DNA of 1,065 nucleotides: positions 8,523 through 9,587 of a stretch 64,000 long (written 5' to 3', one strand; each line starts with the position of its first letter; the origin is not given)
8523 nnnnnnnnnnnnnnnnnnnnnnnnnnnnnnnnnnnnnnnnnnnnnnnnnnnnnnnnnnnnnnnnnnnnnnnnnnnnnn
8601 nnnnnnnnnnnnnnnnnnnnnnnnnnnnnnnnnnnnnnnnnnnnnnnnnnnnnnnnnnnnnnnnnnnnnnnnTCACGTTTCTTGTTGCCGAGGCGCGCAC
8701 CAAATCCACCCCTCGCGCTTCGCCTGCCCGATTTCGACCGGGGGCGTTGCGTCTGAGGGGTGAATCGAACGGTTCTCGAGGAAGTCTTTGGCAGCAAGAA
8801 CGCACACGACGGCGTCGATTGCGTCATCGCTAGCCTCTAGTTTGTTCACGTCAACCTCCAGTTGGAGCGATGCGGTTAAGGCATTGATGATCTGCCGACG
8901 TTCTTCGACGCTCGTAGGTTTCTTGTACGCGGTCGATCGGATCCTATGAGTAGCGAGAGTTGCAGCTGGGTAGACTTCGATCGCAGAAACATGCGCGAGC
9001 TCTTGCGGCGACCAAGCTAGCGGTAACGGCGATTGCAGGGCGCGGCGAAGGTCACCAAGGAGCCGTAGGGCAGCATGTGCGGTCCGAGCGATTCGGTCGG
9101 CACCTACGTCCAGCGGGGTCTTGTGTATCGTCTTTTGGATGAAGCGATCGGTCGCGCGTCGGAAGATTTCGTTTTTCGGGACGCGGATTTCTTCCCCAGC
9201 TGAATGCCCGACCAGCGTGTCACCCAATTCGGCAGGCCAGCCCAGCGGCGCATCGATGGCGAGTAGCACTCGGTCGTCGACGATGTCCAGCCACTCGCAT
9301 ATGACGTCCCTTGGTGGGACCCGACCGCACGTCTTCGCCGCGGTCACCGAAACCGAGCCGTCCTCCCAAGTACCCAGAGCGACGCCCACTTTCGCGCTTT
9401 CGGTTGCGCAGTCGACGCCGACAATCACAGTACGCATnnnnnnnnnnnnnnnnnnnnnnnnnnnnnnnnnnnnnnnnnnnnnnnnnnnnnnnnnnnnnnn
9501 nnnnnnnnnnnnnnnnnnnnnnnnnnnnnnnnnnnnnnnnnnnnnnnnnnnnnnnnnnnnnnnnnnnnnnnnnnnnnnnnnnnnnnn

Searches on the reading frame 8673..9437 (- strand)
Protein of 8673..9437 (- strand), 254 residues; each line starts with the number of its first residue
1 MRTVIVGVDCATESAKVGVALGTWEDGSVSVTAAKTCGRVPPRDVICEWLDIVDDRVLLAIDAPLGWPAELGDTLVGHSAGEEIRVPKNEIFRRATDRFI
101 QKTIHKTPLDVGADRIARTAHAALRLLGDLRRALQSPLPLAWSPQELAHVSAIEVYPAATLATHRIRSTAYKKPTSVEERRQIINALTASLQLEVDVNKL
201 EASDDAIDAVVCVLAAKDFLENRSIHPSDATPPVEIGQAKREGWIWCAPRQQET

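Call 6: search_protein_families(library=pfam, proteins=[window:8673-9437:-], max_evalue=0.1)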
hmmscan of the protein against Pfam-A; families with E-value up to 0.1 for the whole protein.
window:8673-9437:- (254 aa): 1 family
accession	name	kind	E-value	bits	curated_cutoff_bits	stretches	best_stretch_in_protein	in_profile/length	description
PF04250.19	DUF429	-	4.9e-20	72.6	23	1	7-229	1-211/214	Protein of unknown function (DUF429)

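Call 7: search_protein_families(library=padloc, proteins=[window:8673-9437:-], max_evalue=0.1)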
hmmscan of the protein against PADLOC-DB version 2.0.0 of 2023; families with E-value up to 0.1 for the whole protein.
window:8673-9437:- (254 aa): 2 families
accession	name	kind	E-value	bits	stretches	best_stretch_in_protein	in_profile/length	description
PDLC05021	PDC-S44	-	3e-16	57.7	1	54-248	76-247/257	-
PDLC05019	PDC-S44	-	9.7e-07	26.3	1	4-68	8-72/259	-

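Call 8: search_protein_families(library=ncbifam, proteins=[window:8673-9437:-], max_evalue=0.1)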
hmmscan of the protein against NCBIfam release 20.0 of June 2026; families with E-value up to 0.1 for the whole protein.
window:8673-9437:- (254 aa): 0 families

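Call 16: find_homologous_proteins(query=window:8673-9437:-)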
Query window:8673-9437:- (254 aa): 3290 proteins with E <= 0.001 among 4951 candidates; the best 120 are listed.
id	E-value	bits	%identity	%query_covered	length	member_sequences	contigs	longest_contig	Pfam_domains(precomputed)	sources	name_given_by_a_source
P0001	1.1e-163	561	100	100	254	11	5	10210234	PF04250.20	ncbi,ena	-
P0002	3.5e-125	435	93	84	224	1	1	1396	PF04250.20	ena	-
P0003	2.5e-103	363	91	71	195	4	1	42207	PF04250.20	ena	-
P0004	6.0e-86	306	59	98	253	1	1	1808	PF04250.20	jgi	-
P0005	3.2e-85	304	59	98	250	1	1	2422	PF04250.20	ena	-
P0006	8.4e-84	299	58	98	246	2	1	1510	PF04250.20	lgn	-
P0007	4.0e-83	297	56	98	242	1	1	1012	PF04250.20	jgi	jgi:predicted RNase H-like nuclease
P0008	2.4e-82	294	57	99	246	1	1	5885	PF04250.20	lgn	-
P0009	1.1e-81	292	57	100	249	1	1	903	PF04250.20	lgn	-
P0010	2.0e-80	288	56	100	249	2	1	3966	PF04250.20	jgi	jgi:predicted RNase H-like nuclease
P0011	1.3e-79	286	56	98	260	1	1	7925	PF04250.20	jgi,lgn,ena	-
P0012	2.4e-79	285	56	100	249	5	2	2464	PF04250.20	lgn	-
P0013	2.9e-79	284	57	96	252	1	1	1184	PF04250.20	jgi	jgi:hypothetical protein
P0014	8.9e-79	283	55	98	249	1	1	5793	PF04250.20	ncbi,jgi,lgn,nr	ncbi:MAG: DUF429 domain-containing protein [Armatimonadetes bacterium]|nr:DUF429 domain-containing p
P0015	5.3e-78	280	54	98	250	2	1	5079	PF04250.20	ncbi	-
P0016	1.1e-77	279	56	100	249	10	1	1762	PF04250.20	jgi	-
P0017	3.2e-76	274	52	98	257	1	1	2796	PF04250.20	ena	-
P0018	6.1e-76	274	55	97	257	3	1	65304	PF04250.20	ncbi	-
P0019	1.6e-75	272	55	98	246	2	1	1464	PF04250.20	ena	-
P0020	2.6e-75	271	54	98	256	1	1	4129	PF04250.20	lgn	-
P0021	5.9e-75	270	54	98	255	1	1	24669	PF04250.20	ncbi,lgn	-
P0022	8.7e-75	270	53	98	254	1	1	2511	PF04250.20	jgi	jgi:predicted RNase H-like nuclease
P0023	1.0e-74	270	55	96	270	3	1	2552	PF04250.20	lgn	-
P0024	3.0e-74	268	53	97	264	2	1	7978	PF04250.20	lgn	-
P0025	4.3e-74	267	55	98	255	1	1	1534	PF04250.20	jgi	jgi:predicted RNase H-like nuclease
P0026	4.7e-74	267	55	97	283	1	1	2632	PF04250.20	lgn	-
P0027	6.3e-74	267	55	98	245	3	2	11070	PF04250.20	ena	-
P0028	7.6e-74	267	56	97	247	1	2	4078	PF04250.20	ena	-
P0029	8.7e-74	266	55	97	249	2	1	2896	PF04250.20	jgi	-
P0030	8.8e-74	266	57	96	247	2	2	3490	PF04250.20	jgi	-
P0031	1.1e-73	266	53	96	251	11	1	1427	PF04250.20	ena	-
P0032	2.2e-73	265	53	96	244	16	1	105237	PF04250.20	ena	-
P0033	2.3e-73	265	53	98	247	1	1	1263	PF04250.20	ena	-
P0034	3.2e-73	265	55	97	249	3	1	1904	PF04250.20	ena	-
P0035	4.2e-73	264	53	97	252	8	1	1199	PF04250.20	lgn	-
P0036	4.8e-73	264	55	97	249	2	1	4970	PF04250.20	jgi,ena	-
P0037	5.3e-73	264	52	96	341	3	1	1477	PF04250.20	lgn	-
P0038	6.1e-73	264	55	98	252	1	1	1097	PF04250.20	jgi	jgi:predicted RNase H-like nuclease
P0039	7.4e-73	263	53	96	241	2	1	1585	PF04250.20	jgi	jgi:predicted RNase H-like nuclease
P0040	8.2e-73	263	54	99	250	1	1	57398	PF04250.20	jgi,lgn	jgi:hypothetical protein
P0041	9.2e-73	263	54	97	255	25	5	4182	PF04250.20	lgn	-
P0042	9.6e-73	263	51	97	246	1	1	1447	PF04250.20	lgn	-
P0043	1.1e-72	263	55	98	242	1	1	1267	PF04250.20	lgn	-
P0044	1.3e-72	263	55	95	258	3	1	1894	PF04250.20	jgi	-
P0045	1.3e-72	263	54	97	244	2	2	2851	PF04250.20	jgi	jgi:hypothetical protein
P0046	2.1e-72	262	52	97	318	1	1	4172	PF04250.20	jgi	jgi:predicted RNase H-like nuclease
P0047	2.2e-72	262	54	98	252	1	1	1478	PF04250.20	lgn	-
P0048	2.3e-72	262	55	97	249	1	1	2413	PF04250.20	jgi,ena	-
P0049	2.6e-72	262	51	96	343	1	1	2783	PF04250.20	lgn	-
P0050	3.8e-72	261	53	98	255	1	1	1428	PF04250.20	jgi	jgi:predicted RNase H-like nuclease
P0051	4.1e-72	261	53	97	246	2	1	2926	PF04250.20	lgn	-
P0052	4.6e-72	261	52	98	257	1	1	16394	PF04250.20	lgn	-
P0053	7.7e-72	260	54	97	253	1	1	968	PF04250.20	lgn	-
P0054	7.8e-72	260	53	96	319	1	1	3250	PF04250.20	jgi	jgi:predicted RNase H-like nuclease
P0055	8.3e-72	260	50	98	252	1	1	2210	PF04250.20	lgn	-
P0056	9.3e-72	260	53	98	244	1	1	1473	PF04250.20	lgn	-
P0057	9.4e-72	260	52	98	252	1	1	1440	PF04250.20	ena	-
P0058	1.3e-71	259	52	97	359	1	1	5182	PF04250.20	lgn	-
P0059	1.4e-71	259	52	97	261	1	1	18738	PF04250.20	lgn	-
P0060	1.5e-71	259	54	98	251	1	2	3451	PF04250.20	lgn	-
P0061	1.6e-71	259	53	96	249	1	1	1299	PF04250.20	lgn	-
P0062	1.9e-71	259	51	98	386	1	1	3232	PF04250.20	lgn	-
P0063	2.1e-71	259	52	100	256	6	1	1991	PF04250.20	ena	-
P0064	2.1e-71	259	51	98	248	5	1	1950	PF04250.20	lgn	-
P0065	3.4e-71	258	52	99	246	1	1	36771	PF04250.20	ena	-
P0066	3.9e-71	258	52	97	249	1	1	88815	PF04250.20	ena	-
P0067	6.2e-71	257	53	97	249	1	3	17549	PF04250.20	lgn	-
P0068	8.3e-71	257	51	99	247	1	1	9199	PF04250.20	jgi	jgi:hypothetical protein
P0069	8.8e-71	257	53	98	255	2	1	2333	PF04250.20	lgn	-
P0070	9.8e-71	256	50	96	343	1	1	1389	PF04250.20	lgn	-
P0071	9.9e-71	256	53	99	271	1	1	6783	PF04250.20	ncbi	-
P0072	1.0e-70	256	52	98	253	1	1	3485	PF04250.20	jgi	jgi:hypothetical protein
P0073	1.1e-70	256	53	98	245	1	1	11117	PF04250.20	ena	-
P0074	1.3e-70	256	52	100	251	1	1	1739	PF04250.20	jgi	jgi:predicted RNase H-like nuclease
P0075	2.2e-70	255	53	96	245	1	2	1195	PF04250.20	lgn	-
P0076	2.2e-70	255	51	96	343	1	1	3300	PF04250.20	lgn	-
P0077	2.2e-70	255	53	96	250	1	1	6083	PF04250.20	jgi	jgi:hypothetical protein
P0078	2.8e-70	255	53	99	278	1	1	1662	PF04250.20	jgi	jgi:predicted RNase H-like nuclease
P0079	3.5e-70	255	52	96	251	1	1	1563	PF04250.20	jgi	jgi:predicted RNase H-like nuclease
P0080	3.7e-70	255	50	97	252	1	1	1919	PF04250.20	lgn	-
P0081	4.2e-70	254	52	96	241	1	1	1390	PF04250.20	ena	-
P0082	4.2e-70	254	52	99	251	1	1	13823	PF04250.20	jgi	jgi:predicted RNase H-like nuclease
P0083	4.3e-70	254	53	98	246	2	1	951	PF04250.20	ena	-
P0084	7.3e-70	254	53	97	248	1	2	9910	PF04250.20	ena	-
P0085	8.8e-70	253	52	99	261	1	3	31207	PF04250.20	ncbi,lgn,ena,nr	ncbi:MAG: DUF429 domain-containing protein [Acidobacteriia bacterium]|nr:DUF429 domain-containing pr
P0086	9.0e-70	253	51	96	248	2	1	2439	PF04250.20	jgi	jgi:predicted nuclease with RNAse H fold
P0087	1.5e-69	253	53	95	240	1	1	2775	PF04250.20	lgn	-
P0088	1.9e-69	252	52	95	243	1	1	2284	PF04250.20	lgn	-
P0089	2.9e-69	252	52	98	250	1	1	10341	PF04250.20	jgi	jgi:predicted RNase H-like nuclease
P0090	3.2e-69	251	52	98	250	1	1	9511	PF04250.20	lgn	-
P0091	3.7e-69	251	52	99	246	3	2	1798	PF04250.20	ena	-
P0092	4.1e-69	251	52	96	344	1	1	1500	PF04250.20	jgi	jgi:hypothetical protein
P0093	4.9e-69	251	48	98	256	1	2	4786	PF04250.20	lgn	-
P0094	8.6e-69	250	52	97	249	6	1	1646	PF04250.20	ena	-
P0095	1.1e-68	250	52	97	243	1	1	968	PF04250.20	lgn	-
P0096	1.2e-68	250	51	97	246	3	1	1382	PF04250.20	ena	-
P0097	1.5e-68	249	52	96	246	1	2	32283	PF04250.20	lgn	-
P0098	1.6e-68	249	52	96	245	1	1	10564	PF04250.20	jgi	jgi:predicted RNase H-like nuclease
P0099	1.8e-68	249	51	98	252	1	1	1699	PF04250.20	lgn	-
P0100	1.8e-68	249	52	99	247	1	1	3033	PF04250.20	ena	-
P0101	2.3e-68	249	51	97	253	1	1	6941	PF04250.20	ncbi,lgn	-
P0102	3.4e-68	248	52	96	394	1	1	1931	PF04250.20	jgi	jgi:predicted RNase H-like nuclease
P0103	3.9e-68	248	48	98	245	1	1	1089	PF04250.20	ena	-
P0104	4.4e-68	248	51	98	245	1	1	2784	PF04250.20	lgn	-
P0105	5.9e-68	247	52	97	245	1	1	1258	PF04250.20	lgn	-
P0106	6.5e-68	247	51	96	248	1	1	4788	PF04250.20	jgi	jgi:predicted RNase H-like nuclease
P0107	6.9e-68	247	53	97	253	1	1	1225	PF04250.20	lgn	-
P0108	8.0e-68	247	53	96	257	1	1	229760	PF04250.20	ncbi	ncbi:MAG: DUF429 domain-containing protein [Vicinamibacterales bacterium]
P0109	9.5e-68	247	50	97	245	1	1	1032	PF04250.20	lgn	-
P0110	1.2e-67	246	53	98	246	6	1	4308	PF04250.20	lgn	-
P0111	1.2e-67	246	51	98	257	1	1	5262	PF04250.20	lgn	-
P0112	1.4e-67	246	51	98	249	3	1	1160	PF04250.20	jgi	jgi:Protein of unknown function (DUF429)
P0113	1.6e-67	246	51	97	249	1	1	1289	PF04250.20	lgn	-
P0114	1.7e-67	246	51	95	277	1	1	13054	PF04250.20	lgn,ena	-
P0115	2.1e-67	246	50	97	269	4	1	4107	PF04250.20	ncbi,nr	ncbi:MAG TPA: DUF429 domain-containing protein [Pyrinomonadaceae bacterium]|nr:DUF429 domain-contain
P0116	2.4e-67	245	50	97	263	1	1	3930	PF04250.20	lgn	-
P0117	3.1e-67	245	51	97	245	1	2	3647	PF04250.20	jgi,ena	-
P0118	3.6e-67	245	52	97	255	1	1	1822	PF04250.20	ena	-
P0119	3.7e-67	245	52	97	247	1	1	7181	PF04250.20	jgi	jgi:hypothetical protein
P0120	3.7e-67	245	50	97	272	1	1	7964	PF04250.20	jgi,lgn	jgi:RNase H-fold protein (predicted Holliday junction resolvase)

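Call 17: find_encoding_contigs(protein=P0001, flank=6000, max_places=6)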
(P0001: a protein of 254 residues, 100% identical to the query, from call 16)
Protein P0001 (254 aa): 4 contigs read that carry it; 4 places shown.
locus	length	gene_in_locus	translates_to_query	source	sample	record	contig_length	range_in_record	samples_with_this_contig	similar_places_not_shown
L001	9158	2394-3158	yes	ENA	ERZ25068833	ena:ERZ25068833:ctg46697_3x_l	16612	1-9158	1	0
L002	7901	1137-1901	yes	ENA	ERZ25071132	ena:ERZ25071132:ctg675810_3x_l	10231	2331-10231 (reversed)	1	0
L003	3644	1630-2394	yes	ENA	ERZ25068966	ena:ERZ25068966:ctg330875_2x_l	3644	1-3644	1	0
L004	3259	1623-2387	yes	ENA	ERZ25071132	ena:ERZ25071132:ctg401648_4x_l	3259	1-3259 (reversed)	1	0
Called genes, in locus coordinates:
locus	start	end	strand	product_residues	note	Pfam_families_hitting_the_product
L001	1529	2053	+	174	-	PF10263:SprT-like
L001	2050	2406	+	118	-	PF11969:DcpS_C, PF01230:HIT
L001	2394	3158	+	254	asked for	PF04250:DUF429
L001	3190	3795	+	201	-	-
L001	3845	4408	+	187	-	PF03061:4HBT (weak)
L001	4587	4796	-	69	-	-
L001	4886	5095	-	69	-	-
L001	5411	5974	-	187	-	-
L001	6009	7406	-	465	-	PF01266:DAO (weak), PF07992:Pyr_redox_2 (faint), PF13450:NAD_binding_8 (faint), PF05199:GMC_oxred_C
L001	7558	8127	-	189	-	-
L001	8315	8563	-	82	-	-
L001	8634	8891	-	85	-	-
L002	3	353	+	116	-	?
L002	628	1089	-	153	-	-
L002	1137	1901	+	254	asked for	PF04250:DUF429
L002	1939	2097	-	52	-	-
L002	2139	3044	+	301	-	-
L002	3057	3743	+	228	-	-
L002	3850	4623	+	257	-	PF13737:DDE_Tnp_1_5, PF01609:DDE_Tnp_1 (weak)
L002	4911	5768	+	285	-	PF13276:HTH_21, PF00665:rve, PF13683:rve_3, PF13333:rve_2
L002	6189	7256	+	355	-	-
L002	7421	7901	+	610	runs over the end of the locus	PF12161:HsdM_N, PF02384:N6_Mtase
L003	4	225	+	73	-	-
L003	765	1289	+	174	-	PF10263:SprT-like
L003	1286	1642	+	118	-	PF11969:DcpS_C, PF01230:HIT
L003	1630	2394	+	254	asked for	PF04250:DUF429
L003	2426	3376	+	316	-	-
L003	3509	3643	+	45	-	?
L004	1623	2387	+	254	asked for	PF04250:DUF429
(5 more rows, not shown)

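Call 20: find_related_loci(query=A1, collection=genome_contigs, flank=6000)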
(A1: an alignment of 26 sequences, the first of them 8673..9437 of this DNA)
Query A1 (254 aa) in genome_contigs; peptide patterns used: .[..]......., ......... (x = any residue, [..] = any of these).
599 stretches matched a pattern (row limit reached: there are more); 208 encode a relative of the query (tblastn E <= 1e-3); the best 80 are kept; 80 distinct loci.
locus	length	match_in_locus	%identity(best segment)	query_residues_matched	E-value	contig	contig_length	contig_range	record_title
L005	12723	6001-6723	55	5-250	7e-82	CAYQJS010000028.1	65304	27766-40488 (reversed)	MAG TPA_asm: uncultured Chloroflexota bacterium isolate SRP119689_co1_77 genome assembly, contig: NODE_474_length_65304_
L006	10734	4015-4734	56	1-246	9e-79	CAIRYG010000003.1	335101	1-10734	MAG: uncultured Gemmatimonadetes bacterium isolate Kiruna2_bin-2303 genome assembly, contig: bin-2303:03/14, whole genom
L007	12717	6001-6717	53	5-249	4e-78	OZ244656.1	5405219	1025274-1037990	MAG: Vicinamibacterales bacterium isolate f390f8dd-e92b-4ea0-b198-bad1eda30bba genome assembly, chromosome: 1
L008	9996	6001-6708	55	5-246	1e-76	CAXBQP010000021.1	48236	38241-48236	MAG TPA_asm: uncultured bacterium isolate SRR1793861_binner23_Refined_22 genome assembly, contig: ERZ2944634.64, whole g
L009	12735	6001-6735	52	1-251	3e-75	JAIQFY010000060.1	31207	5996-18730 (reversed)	MAG: Terriglobia bacterium isolate SRVP_39 SRVP18_hole-7m-from-trench_1_20cm_scaffold_793, whole genome shotgun sequence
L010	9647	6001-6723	50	5-250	5e-72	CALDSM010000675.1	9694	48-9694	MAG TPA_asm: uncultured bacterium isolate SRR3330204_bin.145_CONCOCT_v1.1_MAG genome assembly, contig: ERZ724078.4794, w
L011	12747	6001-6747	51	2-251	1e-70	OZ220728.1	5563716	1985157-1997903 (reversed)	MAG: Vicinamibacterales bacterium isolate 73bbec36-abbb-48ff-8f96-0d8513c84f17 genome assembly, chromosome: 1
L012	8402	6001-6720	50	2-246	1e-70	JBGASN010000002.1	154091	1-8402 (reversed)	MAG: Holophagaceae bacterium isolate MAG_MBR_H10.4 MBRH10-4_opera_contig_434, whole genome shotgun sequence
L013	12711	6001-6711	52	4-246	6e-70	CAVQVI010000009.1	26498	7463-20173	MAG: uncultured Acidobacteriota bacterium isolate MFD10007.bin.2.204 genome assembly, contig: contig_19567, whole genome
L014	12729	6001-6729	45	5-254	1e-68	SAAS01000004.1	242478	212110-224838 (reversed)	MAG: Clostridia bacterium isolate INTA.CYC.057 contig-100_10, whole genome shotgun sequence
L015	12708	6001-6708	45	5-246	1e-68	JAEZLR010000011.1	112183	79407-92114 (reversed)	MAG: Bacillota bacterium isolate OH_CDB_78 k127_1210373, whole genome shotgun sequence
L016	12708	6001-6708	46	5-246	3e-68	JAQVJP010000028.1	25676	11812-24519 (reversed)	MAG: Eubacteriales bacterium isolate STE_66 NODE_4028_length_25676_cov_9.961290_Sandtown_E, whole genome shotgun sequenc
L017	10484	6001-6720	47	1-246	1e-67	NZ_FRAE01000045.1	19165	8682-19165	Tepidibacter formicigenes DSM 15518, whole genome shotgun sequence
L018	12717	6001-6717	52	5-248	2e-66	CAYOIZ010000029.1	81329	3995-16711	MAG TPA_asm: uncultured Candidatus Binatia bacterium isolate binchicken_co199_112 genome assembly, contig: NODE_396_leng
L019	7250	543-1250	47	5-246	6e-66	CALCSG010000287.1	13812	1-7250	MAG TPA_asm: uncultured Gammaproteobacteria bacterium isolate ERR2206791_bin.50_CONCOCT_v1.1_MAG genome assembly, contig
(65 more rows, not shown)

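Call 33: find_encoding_contigs(protein=P0003, flank=8000, max_places=3)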
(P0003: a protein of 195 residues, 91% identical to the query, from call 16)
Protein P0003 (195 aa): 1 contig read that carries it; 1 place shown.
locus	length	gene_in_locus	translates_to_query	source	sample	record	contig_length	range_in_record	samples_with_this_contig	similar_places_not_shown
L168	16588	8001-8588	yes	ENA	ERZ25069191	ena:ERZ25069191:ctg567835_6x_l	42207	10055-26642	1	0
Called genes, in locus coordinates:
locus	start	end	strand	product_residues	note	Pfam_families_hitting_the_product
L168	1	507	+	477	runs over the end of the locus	PF03050:DDE_Tnp_IS66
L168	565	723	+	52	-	-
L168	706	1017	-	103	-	-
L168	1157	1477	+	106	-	-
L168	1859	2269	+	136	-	-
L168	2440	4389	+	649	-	PF26549:Tricorn_N, PF26550:Tricorn_2nd, PF07676:PD40, PF26549:Tricorn_N, PF26550:Tricorn_2nd, PF26549:Tricorn_N (weak), PF02129:Peptidase_S15, PF00326:Peptidase_S9, +6 more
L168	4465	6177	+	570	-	PF01019:G_glu_transpept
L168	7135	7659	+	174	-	PF10263:SprT-like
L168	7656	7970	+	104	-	PF01230:HIT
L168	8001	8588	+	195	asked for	PF04250:DUF429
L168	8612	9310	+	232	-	-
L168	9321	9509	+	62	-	-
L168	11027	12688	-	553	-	PF00239:Resolvase, PF07508:Recombinase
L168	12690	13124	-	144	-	PF11149:DUF2924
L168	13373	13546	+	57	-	-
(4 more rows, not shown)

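Call 54: search_protein_families(library=pfam, proteins=[L003:2426-3376:+, L002:2139-3044:+, L002:3057-3743:+], max_evalue=0.001)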
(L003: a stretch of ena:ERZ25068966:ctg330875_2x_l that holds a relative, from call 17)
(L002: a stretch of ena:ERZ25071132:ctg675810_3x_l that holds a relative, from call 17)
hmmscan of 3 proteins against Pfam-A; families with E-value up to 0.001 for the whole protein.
L003:2426-3376:+ (316 aa): 0 families

L002:2139-3044:+ (301 aa): 0 families

L002:3057-3743:+ (228 aa): 0 families

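Call 55: search_protein_families(library=ncbifam, proteins=[L003:2426-3376:+, L002:2139-3044:+, L002:3057-3743:+], max_evalue=0.1)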
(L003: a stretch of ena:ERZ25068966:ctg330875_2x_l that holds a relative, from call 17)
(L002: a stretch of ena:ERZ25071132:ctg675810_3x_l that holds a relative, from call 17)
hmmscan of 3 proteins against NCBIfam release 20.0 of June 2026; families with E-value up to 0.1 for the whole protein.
L003:2426-3376:+ (316 aa): 0 families

L002:2139-3044:+ (301 aa): 0 families

L002:3057-3743:+ (228 aa): 0 families

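Call 57: list_cluster_members(proteins=[P0001, P0241, P0161])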
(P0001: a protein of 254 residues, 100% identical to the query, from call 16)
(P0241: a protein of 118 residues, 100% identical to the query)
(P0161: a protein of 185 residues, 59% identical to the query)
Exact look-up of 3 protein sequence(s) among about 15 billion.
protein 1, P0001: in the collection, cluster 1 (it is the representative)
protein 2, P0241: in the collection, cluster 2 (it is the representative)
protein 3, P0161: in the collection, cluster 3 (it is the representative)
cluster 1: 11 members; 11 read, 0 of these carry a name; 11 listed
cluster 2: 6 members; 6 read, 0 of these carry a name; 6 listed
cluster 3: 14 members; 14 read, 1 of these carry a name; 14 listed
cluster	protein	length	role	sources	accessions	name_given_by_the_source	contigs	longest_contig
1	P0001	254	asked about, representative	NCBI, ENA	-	-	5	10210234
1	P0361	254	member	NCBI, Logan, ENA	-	-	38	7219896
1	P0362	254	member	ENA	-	-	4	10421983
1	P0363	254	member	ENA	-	-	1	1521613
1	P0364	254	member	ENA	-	-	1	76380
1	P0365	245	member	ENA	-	-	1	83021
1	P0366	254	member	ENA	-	-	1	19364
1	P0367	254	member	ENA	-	-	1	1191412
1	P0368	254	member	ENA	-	-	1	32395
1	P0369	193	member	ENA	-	-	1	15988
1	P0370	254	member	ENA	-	-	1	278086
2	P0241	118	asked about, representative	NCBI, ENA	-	-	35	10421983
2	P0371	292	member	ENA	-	-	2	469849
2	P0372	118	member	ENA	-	-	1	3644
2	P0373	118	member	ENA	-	-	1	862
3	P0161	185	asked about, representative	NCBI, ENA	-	-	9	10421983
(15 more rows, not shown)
